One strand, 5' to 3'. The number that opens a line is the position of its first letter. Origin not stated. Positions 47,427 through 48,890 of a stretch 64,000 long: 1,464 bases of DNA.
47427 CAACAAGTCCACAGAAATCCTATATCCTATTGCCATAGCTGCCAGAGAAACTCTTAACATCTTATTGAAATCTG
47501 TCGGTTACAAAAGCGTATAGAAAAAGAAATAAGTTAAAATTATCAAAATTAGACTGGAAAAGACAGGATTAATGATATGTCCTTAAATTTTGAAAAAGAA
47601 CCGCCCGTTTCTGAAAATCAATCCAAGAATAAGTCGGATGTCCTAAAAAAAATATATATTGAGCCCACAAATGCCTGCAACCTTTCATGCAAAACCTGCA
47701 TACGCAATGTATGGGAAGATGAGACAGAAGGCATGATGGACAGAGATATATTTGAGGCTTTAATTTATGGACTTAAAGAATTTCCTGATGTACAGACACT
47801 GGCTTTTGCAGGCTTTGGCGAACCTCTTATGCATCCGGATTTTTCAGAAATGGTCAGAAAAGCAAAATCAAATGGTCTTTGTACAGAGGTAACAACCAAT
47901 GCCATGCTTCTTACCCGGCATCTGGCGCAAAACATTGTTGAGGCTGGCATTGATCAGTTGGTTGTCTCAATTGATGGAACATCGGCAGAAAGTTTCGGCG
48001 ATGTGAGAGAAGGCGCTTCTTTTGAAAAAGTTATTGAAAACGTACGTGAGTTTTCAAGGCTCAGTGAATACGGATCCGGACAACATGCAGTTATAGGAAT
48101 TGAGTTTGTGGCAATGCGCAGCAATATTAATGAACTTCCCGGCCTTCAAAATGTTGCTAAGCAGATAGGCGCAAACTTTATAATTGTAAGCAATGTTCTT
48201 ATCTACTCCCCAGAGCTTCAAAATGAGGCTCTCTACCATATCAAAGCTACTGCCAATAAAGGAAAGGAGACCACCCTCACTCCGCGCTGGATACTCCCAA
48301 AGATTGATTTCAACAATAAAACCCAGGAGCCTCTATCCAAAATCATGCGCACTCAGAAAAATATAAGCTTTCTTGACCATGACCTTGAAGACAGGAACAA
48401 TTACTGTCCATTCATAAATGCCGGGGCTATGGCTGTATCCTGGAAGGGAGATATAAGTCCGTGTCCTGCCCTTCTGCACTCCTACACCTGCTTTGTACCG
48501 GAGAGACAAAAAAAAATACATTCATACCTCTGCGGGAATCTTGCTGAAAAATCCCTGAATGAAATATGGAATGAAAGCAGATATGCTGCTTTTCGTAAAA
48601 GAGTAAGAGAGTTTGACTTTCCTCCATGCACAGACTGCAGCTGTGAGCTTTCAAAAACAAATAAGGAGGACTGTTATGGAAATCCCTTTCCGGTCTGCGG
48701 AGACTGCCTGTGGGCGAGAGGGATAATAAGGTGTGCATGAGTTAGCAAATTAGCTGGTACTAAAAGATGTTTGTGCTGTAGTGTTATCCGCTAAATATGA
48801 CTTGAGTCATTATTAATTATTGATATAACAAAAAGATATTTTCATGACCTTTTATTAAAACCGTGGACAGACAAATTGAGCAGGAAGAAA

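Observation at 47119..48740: Orphan radical-SAM/SPASM enzyme with an upstream 36-aa peptide ORF, isolated between two ~0.7-0.8 kb AT-rich non-coding stretches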

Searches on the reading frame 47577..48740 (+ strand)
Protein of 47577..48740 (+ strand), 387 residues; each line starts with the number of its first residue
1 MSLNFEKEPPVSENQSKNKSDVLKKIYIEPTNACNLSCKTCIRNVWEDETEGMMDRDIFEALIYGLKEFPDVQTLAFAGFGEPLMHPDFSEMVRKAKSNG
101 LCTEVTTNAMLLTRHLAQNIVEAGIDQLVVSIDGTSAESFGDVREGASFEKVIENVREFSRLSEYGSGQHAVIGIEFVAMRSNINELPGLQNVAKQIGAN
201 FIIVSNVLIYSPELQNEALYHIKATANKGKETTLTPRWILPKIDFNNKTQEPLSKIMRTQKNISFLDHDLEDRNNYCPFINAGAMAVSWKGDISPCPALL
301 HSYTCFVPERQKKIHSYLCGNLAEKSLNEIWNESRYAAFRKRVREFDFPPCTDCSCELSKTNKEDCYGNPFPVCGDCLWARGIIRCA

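Call 3: search_protein_families(library=ncbifam, proteins=[window:47577-48740:+], max_evalue=0.01)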
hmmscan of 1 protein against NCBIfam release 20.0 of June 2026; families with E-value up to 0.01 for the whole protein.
window:47577-48740:+ (387 aa): 62 families (the best 25 are shown)
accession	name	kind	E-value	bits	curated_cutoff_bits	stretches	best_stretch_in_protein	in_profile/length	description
TIGR04317.1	W_rSAM_matur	equivalog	4.5e-89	299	380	1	23-386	3-348/349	tungsten cofactor oxidoreductase radical SAM maturase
TIGR04311.1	rSAM_Geo_metal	subfamily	2.2e-74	251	400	2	24-226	3-206/423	radical SAM/SPASM family putative metalloenzyme maturase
TIGR04545.1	rSAM_ahbD_hemeb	equivalog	5.9e-20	72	500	1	28-201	4-169/339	heme b synthase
NF050035.1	rSAM_WgK_link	exception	7.8e-19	67.9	650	2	26-163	11-147/367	radical SAM/SPASM peptide maturase WgkB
TIGR04053.2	TIGR04053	equivalog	1.4e-18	67.3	395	1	26-202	10-181/366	TIGR04053 family radical SAM/SPASM domain-containing protein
TIGR04054.1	rSAM_NirJ1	equivalog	7e-18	64.4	650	1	29-197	41-200/387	putative heme d1 biosynthesis radical SAM protein NirJ1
TIGR04055.1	rSAM_NirJ2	equivalog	1.2e-17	64.4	500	1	30-200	6-167/326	putative heme d1 biosynthesis radical SAM protein NirJ2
TIGR04133.1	rSAM_w_lipo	hypoth_equivalog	1.7e-17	63.4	425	1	16-355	16-322/350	TIGR04133 family radical SAM/SPASM protein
TIGR04347.1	pseudo_SAM_Halo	equivalog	1.8e-17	63.7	525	1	12-157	26-169/390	TIGR04347 family pseudo-SAM/SPASM protein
TIGR02109.1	PQQ_syn_pqqE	equivalog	7e-17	61.4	381.35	1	26-374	9-320/358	pyrroloquinoline quinone biosynthesis protein PqqE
TIGR04321.1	spiroSPASM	subfamily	7.1e-17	61.2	250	1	27-162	234-379/510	spiro-SPASM protein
TIGR02666.1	moaA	equivalog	3.3e-16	59.2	284.05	1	28-161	14-152/336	GTP 3',8-cyclase MoaA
TIGR02668.1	moaA_archaeal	equivalog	4.8e-16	58.6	325.25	1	24-203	10-183/303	GTP 3',8-cyclase MoaA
NF001199.0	PRK00164.2-1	equivalog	6.7e-16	58.3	231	1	25-204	13-185/308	GTP 3',8-cyclase MoaA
TIGR04251.1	SCM_rSAM_ScmF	equivalog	1.1e-15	57.9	400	1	23-204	3-179/353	SynChlorMet cassette radical SAM/SPASM protein ScmF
TIGR04167.1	rSAM_SeCys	equivalog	1.7e-11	43.9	300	1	21-178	5-160/303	arsenosugar biosynthesis radical SAM (seleno)protein ArsS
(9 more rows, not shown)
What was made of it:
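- On TIGR04317 tungsten-cofactor oxidoreductase rSAM maturase: The window protein scores 299 bits (call 3).
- Closest known: NCBIfam TIGR04317. Same: It has the same rSAM + SPASM architecture and aligns end to end (model positions 3-348 of 349, E = 4.5e-89, call 3).
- Closest known: NCBIfam TIGR04311. Same: It is the second-best family match at 251 bits and shares the domain plan (call 3).
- Closest known: NCBIfam TIGR04311. Different: The model is 423 positions long, and the match splits into two stretches (call 3).
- Closest known: MoaA. Different: It scores about 59 bits against cut-offs of 231-325 (call 3).
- The second is TIGR04311, 'putative metalloenzyme maturase' (call 3). The score is below the TIGR04317 cut-off (call 3).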

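Call 4: search_protein_families(library=pfam, proteins=[window:47577-48740:+], max_evalue=0.01)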
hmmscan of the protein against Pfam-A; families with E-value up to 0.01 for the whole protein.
window:47577-48740:+ (387 aa): 3 families
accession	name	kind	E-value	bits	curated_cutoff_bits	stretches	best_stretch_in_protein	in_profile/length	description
PF04055.27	Radical_SAM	-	2.7e-15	57.4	29.5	1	28-162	1-139/166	Radical SAM superfamily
PF13186.11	SPASM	-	3.9e-14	53.1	21.5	1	277-354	1-66/67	Iron-sulfur cluster-binding domain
PF13353.11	Fer4_12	-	8.3e-05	23.3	22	1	33-139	14-120/137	4Fe-4S single cluster domain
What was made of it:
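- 47577..48740 (+): Radical-SAM/SPASM enzyme gene, 387 aa, intact and under purifying selection. Pfam PF04055 and PF13186 (call 4).
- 48405..48737 (+): SPASM domain plus a family-specific Cys-rich C-terminal tail (residues 277-387). It contains C277-x13-G-x4-C296, C305, C351-x2-C354-x-C356, C366, C374-x2-C377, C386 and the signature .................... Pfam SPASM covers residues 277-354 (call 4).
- On Radical SAM superfamily: PF04055 scores 57.4 bits against a cut-off of 29.5 (call 4).
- On SPASM subfamily: PF13186 scores 53.1 bits against a cut-off of 21.5 (call 4).
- On RiPP radical-SAM maturase: Pfam finds only Radical_SAM, SPASM and Fer4_12 (call 4).
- Checked: It has Pfam Radical_SAM (57 bits) and SPASM (53 bits) (call 4).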

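Call 9: find_homologous_proteins(query=window:47577-48740:+, max_evalue=1e-20)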
Query window:47577-48740:+ (387 aa): 796 proteins with E <= 1e-20 among 2824 candidates; the best 120 are listed.
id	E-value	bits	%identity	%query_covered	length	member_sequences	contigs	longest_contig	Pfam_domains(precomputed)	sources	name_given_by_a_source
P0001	8.4e-267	902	100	100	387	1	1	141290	PF13186.12,PF04055.28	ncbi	-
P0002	1.6e-199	681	75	97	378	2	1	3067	PF13186.12,PF04055.28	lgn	-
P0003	6.0e-149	514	60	95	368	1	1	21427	PF13186.12,PF04055.28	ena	-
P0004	7.1e-148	511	59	95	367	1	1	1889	PF13186.12,PF04055.28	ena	-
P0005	2.9e-146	506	59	95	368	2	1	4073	PF13186.12,PF04055.28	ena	-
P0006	1.3e-145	503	59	95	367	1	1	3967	PF13186.12,PF04055.28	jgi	-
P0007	5.4e-143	495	58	95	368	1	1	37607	PF13186.12,PF04055.28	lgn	-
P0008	1.4e-142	493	58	95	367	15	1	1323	PF13186.12,PF04055.28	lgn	-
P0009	2.3e-141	489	58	95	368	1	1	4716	PF13186.12,PF04055.28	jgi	-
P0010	2.5e-141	489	58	95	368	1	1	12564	PF13186.12,PF04055.28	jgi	jgi:MoaA/NifB/PqqE/SkfB family radical SAM enzyme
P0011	1.1e-136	474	56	95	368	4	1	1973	PF13186.12,PF04055.28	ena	-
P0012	3.4e-136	472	58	95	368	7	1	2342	PF13186.12,PF04055.28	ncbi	-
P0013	1.3e-135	471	56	95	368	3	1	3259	PF13186.12,PF04055.28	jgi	-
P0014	2.2e-135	470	56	95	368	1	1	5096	PF13186.12,PF04055.28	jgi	jgi:MoaA/NifB/PqqE/SkfB family radical SAM enzyme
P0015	5.7e-135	468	56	95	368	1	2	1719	PF13186.12,PF04055.28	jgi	jgi:MoaA/NifB/PqqE/SkfB family radical SAM enzyme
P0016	6.6e-135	468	56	95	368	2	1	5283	PF13186.12,PF04055.28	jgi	jgi:MoaA/NifB/PqqE/SkfB family radical SAM enzyme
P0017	4.2e-134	465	56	95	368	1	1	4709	PF13186.12,PF04055.28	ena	-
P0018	5.6e-134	465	55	97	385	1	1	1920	PF13186.12,PF04055.28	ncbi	-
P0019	6.0e-134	465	56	95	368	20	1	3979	PF13186.12,PF04055.28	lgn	-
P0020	9.6e-134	464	57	95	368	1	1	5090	PF13186.12,PF04055.28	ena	-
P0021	1.0e-133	464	55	97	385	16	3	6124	PF13186.12,PF04055.28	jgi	-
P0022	1.1e-133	464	56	95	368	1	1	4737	PF13186.12,PF04055.28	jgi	jgi:MoaA/NifB/PqqE/SkfB family radical SAM enzyme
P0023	4.2e-133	462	55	95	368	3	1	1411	PF13186.12,PF04055.28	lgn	-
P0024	4.2e-133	462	55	95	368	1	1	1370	PF13186.12,PF04055.28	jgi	jgi:MoaA/NifB/PqqE/SkfB family radical SAM enzyme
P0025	4.5e-133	462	59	89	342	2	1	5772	PF13186.12,PF04055.28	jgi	-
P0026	5.4e-133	462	56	95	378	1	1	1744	PF13186.12,PF04055.28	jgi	jgi:MoaA/NifB/PqqE/SkfB family radical SAM enzyme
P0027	8.5e-133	461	56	95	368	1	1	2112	PF13186.12,PF04055.28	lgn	-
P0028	9.3e-133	461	56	95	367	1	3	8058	PF13186.12,PF04055.28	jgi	jgi:MoaA/NifB/PqqE/SkfB family radical SAM enzyme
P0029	9.9e-133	461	55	95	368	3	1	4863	PF13186.12,PF04055.28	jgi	jgi:MoaA/NifB/PqqE/SkfB family radical SAM enzyme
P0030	1.7e-132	460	55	95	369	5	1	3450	PF13186.12,PF04055.28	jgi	-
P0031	1.8e-132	460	54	95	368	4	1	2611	PF13186.12,PF04055.28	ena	-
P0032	2.7e-132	460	56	95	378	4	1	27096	PF13186.12,PF04055.28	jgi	jgi:MoaA/NifB/PqqE/SkfB family radical SAM enzyme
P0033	2.8e-132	459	55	95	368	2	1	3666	PF13186.12,PF04055.28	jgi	jgi:MoaA/NifB/PqqE/SkfB family radical SAM enzyme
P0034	3.7e-132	459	56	95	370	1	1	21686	PF13186.12,PF04055.28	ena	-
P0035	3.8e-132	459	55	95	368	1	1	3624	PF13186.12,PF04055.28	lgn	-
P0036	5.8e-132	458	55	95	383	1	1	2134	PF13186.12,PF04055.28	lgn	-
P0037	6.5e-132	458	55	95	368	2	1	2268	PF13186.12,PF04055.28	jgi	jgi:MoaA/NifB/PqqE/SkfB family radical SAM enzyme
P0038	6.7e-132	458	54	95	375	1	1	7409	PF13186.12,PF04055.28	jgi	jgi:MoaA/NifB/PqqE/SkfB family radical SAM enzyme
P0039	7.1e-132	458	55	95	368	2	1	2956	PF13186.12,PF04055.28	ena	-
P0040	7.5e-132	458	55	95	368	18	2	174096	PF13186.12,PF04055.28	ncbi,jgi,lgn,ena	-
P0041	1.1e-131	458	56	95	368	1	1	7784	PF13186.12,PF04055.28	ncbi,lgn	-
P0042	1.4e-131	457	54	95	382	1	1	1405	PF13186.12,PF04055.28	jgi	jgi:MoaA/NifB/PqqE/SkfB family radical SAM enzyme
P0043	1.7e-131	457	55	96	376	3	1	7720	PF13186.12,PF04055.28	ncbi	-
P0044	2.6e-131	456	55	95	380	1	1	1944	PF13186.12,PF04055.28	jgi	jgi:MoaA/NifB/PqqE/SkfB family radical SAM enzyme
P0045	2.8e-131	456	49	95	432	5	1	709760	PF13186.12,PF04055.28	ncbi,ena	-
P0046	3.2e-131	456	54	95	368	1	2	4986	PF13186.12,PF04055.28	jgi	jgi:MoaA/NifB/PqqE/SkfB family radical SAM enzyme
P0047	3.3e-131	456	54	95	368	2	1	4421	PF13186.12,PF04055.28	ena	-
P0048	3.5e-131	456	55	95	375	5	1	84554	PF13186.12,PF04055.28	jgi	-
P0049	4.9e-131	455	55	95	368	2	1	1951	PF13186.12,PF04055.28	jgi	jgi:MoaA/NifB/PqqE/SkfB family radical SAM enzyme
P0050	5.3e-131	455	55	95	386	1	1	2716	PF13186.12,PF04055.28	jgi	-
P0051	5.5e-131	455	55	95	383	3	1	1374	PF13186.12,PF04055.28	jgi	-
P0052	6.1e-131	455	55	95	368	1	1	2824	PF13186.12,PF04055.28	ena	-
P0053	6.2e-131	455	55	95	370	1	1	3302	PF13186.12,PF04055.28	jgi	jgi:MoaA/NifB/PqqE/SkfB family radical SAM enzyme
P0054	1.1e-130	454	51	95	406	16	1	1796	PF13186.12,PF04055.28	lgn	-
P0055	1.1e-130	454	51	95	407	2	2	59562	PF13186.12,PF04055.28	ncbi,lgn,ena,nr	ncbi:MAG: radical SAM protein [Deltaproteobacteria bacterium]|nr:radical SAM protein [Deltaproteobac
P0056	1.1e-130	454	56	94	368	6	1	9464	PF13186.12,PF04055.28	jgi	-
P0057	1.1e-130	454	55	95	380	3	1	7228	PF13186.12,PF04055.28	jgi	-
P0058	2.1e-130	453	54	95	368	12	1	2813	PF13186.12,PF04055.28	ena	-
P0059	2.1e-130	453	54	95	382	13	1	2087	PF13186.12,PF04055.28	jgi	jgi:MoaA/NifB/PqqE/SkfB family radical SAM enzyme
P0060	2.5e-130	453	55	95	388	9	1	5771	PF13186.12,PF04055.28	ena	-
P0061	2.9e-130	453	54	95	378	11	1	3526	PF13186.12,PF04055.28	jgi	-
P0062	3.9e-130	452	53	96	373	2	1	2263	PF13186.12,PF04055.28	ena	-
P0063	4.7e-130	452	54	95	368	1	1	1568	PF13186.12,PF04055.28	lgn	-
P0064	5.0e-130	452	59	86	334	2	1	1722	PF13186.12,PF04055.28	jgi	jgi:MoaA/NifB/PqqE/SkfB family radical SAM enzyme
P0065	5.4e-130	452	54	94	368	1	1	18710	PF13186.12,PF04055.28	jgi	jgi:MoaA/NifB/PqqE/SkfB family radical SAM enzyme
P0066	6.2e-130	452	56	95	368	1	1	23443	PF13186.12,PF04055.28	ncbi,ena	-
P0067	8.7e-130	451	54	95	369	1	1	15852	PF13186.12,PF04055.28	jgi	jgi:MoaA/NifB/PqqE/SkfB family radical SAM enzyme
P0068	9.0e-130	451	54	95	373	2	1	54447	PF13186.12,PF04055.28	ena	-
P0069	1.2e-129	451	54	95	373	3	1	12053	PF13186.12,PF04055.28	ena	-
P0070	1.5e-129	450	55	95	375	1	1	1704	PF13186.12,PF04055.28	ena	-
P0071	1.8e-129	450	51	94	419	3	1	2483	PF13186.12,PF04055.28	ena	-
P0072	3.4e-129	449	54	95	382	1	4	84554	PF13186.12,PF04055.28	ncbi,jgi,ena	-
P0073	3.8e-129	449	54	95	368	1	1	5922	PF13186.12,PF04055.28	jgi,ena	jgi:MoaA/NifB/PqqE/SkfB family radical SAM enzyme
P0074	4.6e-129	449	48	98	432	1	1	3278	PF13186.12,PF04055.28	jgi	jgi:MoaA/NifB/PqqE/SkfB family radical SAM enzyme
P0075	5.0e-129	449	54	95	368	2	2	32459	PF13186.12,PF04055.28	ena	-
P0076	5.3e-129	449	56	95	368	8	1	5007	PF13186.12,PF04055.28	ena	-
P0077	6.0e-129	449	50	95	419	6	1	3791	PF13186.12,PF04055.28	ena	-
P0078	6.1e-129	448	53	95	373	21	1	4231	PF13186.12,PF04055.28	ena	-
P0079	6.2e-129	448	55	95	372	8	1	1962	PF13186.12,PF04055.28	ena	-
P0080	6.2e-129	448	54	97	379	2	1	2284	PF13186.12,PF04055.28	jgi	jgi:MoaA/NifB/PqqE/SkfB family radical SAM enzyme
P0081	6.5e-129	448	54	95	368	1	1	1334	PF13186.12,PF04055.28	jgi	jgi:MoaA/NifB/PqqE/SkfB family radical SAM enzyme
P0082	6.5e-129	448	49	98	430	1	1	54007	PF13186.12,PF04055.28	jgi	jgi:MoaA/NifB/PqqE/SkfB family radical SAM enzyme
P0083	6.9e-129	448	49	98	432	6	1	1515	PF13186.12,PF04055.28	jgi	jgi:MoaA/NifB/PqqE/SkfB family radical SAM enzyme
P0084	6.9e-129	448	54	95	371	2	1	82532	PF13186.12,PF04055.28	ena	-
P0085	9.7e-129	448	49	95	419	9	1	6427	PF13186.12,PF04055.28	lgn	-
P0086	9.9e-129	448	53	96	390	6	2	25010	PF13186.12,PF04055.28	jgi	jgi:pyruvate-formate lyase-activating enzyme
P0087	1.0e-128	448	55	95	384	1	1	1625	PF13186.12,PF04055.28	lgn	-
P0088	1.0e-128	448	53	96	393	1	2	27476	PF13186.12,PF04055.28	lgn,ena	-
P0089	1.4e-128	447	55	95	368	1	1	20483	PF13186.12,PF04055.28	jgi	jgi:MoaA/NifB/PqqE/SkfB family radical SAM enzyme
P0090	1.6e-128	447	53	95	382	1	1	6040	PF13186.12,PF04055.28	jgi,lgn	jgi:MoaA/NifB/PqqE/SkfB family radical SAM enzyme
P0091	1.8e-128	447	55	95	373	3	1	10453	PF13186.12,PF04055.28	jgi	jgi:hypothetical protein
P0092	2.2e-128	447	50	95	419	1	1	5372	PF13186.12,PF04055.28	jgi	jgi:MoaA/NifB/PqqE/SkfB family radical SAM enzyme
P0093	2.6e-128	446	54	95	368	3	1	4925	PF13186.12,PF04055.28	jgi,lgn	-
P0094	2.7e-128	446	54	95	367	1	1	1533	PF13186.12,PF04055.28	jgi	jgi:MoaA/NifB/PqqE/SkfB family radical SAM enzyme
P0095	4.2e-128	446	53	95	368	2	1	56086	PF13186.12,PF04055.28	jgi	-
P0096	4.4e-128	446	54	95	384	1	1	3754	PF13186.12,PF04055.28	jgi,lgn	jgi:MoaA/NifB/PqqE/SkfB family radical SAM enzyme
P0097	4.5e-128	446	48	96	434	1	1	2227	PF13186.12,PF04055.28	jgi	jgi:MoaA/NifB/PqqE/SkfB family radical SAM enzyme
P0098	6.4e-128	445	54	94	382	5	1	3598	PF13186.12,PF04055.28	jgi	jgi:MoaA/NifB/PqqE/SkfB family radical SAM enzyme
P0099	8.0e-128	445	53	95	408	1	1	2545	PF13186.12,PF04055.28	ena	-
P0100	8.5e-128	445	53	95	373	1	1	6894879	PF13186.12,PF04055.28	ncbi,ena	-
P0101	8.7e-128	445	52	95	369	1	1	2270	PF13186.12,PF04055.28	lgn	-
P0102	1.0e-127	444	53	95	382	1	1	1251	PF13186.12,PF04055.28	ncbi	-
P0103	1.1e-127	444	54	95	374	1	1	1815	PF13186.12,PF04055.28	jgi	jgi:MoaA/NifB/PqqE/SkfB family radical SAM enzyme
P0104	1.2e-127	444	50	95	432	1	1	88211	PF13186.12,PF04055.28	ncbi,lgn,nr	ncbi:MAG: radical SAM protein [Acidobacteria bacterium]|nr:radical SAM protein [Acidobacteriota bact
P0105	1.3e-127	444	50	95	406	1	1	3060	PF13186.12,PF04055.28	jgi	jgi:MoaA/NifB/PqqE/SkfB family radical SAM enzyme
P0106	1.4e-127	444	48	98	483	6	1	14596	PF13186.12,PF04055.28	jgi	jgi:MoaA/NifB/PqqE/SkfB family radical SAM enzyme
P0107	1.4e-127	444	52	95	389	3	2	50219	PF13186.12,PF04055.28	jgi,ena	jgi:MoaA/NifB/PqqE/SkfB family radical SAM enzyme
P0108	1.6e-127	444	49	95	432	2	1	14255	PF13186.12,PF04055.28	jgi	jgi:MoaA/NifB/PqqE/SkfB family radical SAM enzyme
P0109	2.0e-127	444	50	95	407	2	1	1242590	PF13186.12,PF04055.28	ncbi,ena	-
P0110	2.0e-127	443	54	95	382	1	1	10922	PF13186.12,PF04055.28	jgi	jgi:MoaA/NifB/PqqE/SkfB family radical SAM enzyme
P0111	2.0e-127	443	53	95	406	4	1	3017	PF13186.12,PF04055.28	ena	-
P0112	2.2e-127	443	55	94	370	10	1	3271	PF13186.12,PF04055.28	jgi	jgi:MoaA/NifB/PqqE/SkfB family radical SAM enzyme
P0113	2.4e-127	443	53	95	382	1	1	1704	PF13186.12,PF04055.28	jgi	jgi:organic radical activating enzyme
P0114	2.6e-127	443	54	95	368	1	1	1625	PF13186.12,PF04055.28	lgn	-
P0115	3.0e-127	443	51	95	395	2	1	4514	PF13186.12,PF04055.28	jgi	jgi:MoaA/NifB/PqqE/SkfB family radical SAM enzyme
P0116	3.7e-127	443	55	95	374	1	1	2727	PF13186.12,PF04055.28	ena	-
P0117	4.9e-127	442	51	97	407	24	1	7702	PF13186.12,PF04055.28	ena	-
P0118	4.9e-127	442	54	95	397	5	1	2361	PF13186.12,PF04055.28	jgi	jgi:MoaA/NifB/PqqE/SkfB family radical SAM enzyme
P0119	5.1e-127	442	54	94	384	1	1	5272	PF13186.12,PF04055.28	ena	-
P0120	5.3e-127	442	54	95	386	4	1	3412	PF13186.12,PF04055.28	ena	-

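Call 11: find_encoding_contigs(protein=P0001, flank=10000, max_places=3)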
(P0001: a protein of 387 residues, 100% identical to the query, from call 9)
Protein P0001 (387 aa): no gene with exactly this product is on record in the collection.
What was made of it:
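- Tried and rejected: The window's own protein is not in the contig index (call 11).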

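Call 12: find_encoding_contigs(protein=P0003, flank=10000, max_places=3)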
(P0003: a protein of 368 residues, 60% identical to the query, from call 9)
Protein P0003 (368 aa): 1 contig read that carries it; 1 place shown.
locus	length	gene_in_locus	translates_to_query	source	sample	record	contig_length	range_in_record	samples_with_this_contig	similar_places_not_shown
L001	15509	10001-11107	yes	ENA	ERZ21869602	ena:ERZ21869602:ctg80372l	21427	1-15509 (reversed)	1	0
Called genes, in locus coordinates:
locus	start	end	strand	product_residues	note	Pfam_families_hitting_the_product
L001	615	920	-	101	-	PF00581:Rhodanese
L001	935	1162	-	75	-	-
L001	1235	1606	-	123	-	PF00578:AhpC-TSA (weak), PF08534:Redoxin (weak)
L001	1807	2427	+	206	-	-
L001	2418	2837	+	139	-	PF03417:AAT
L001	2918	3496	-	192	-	PF00120:Gln-synt_C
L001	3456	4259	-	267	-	PF03951:Gln-synt_N, PF00120:Gln-synt_C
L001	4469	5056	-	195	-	PF00072:Response_reg, PF03861:ANTAR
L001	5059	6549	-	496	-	PF12282:GAF_PdtaS, PF07536:HWE_HK, PF07568:HisKA_2, PF13581:HATPase_c_2, PF02518:HATPase_c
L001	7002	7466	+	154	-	-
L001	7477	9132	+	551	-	PF00654:Voltage_CLC, PF00571:CBS, PF02080:TrkA_C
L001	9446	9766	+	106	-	PF01022:HTH_5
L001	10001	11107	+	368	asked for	PF04055:Radical_SAM, PF13186:SPASM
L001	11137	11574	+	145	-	PF01451:LMWPc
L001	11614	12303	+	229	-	PF01758:SBF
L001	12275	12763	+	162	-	-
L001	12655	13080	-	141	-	-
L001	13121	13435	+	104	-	-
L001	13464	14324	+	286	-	-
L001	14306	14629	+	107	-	PF22263:DUF6951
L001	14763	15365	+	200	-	PF02663:FmdE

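Call 13: find_encoding_contigs(protein=P0007, flank=10000, max_places=3)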
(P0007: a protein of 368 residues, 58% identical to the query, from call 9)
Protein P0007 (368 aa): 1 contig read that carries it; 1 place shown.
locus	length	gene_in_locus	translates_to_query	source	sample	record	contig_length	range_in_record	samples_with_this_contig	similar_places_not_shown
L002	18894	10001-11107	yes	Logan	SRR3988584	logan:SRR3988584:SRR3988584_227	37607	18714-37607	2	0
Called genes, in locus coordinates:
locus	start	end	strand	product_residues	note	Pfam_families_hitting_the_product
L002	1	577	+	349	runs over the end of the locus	PF13593:SBF_like, PF01758:SBF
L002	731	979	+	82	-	PF00582:Usp (weak)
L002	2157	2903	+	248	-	-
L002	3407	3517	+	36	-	-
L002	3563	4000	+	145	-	PF01047:MarR, PF12802:MarR_2, PF13463:HTH_27 (weak), PF25212:HVO_A0114 (weak), PF09339:HTH_IclR (weak), PF13412:HTH_24 (weak)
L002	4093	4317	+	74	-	PF06645:SPC12 (weak)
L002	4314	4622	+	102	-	PF07883:Cupin_2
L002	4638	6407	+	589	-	PF00664:ABC_membrane, PF00005:ABC_tran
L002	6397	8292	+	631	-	PF00664:ABC_membrane, PF13191:AAA_16 (faint), PF13748:ABC_membrane_3 (weak), PF00005:ABC_tran, PF13401:AAA_22 (weak), PF13304:AAA_21 (faint)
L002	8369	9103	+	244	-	PF02585:PIG-L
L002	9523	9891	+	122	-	PF01022:HTH_5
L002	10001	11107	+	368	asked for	PF04055:Radical_SAM, PF13186:SPASM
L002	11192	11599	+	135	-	PF01451:LMWPc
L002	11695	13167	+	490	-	PF03773:ArsP_1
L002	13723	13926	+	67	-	-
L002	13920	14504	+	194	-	PF04060:FeS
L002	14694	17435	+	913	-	PF00690:Cation_ATPase_N, PF00122:E1-E2_ATPase, PF00702:Hydrolase, PF13246:Cation_ATPase, PF00689:Cation_ATPase_C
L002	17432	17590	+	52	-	-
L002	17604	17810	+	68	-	-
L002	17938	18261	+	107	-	PF22263:DUF6951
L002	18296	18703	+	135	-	PF02566:OsmC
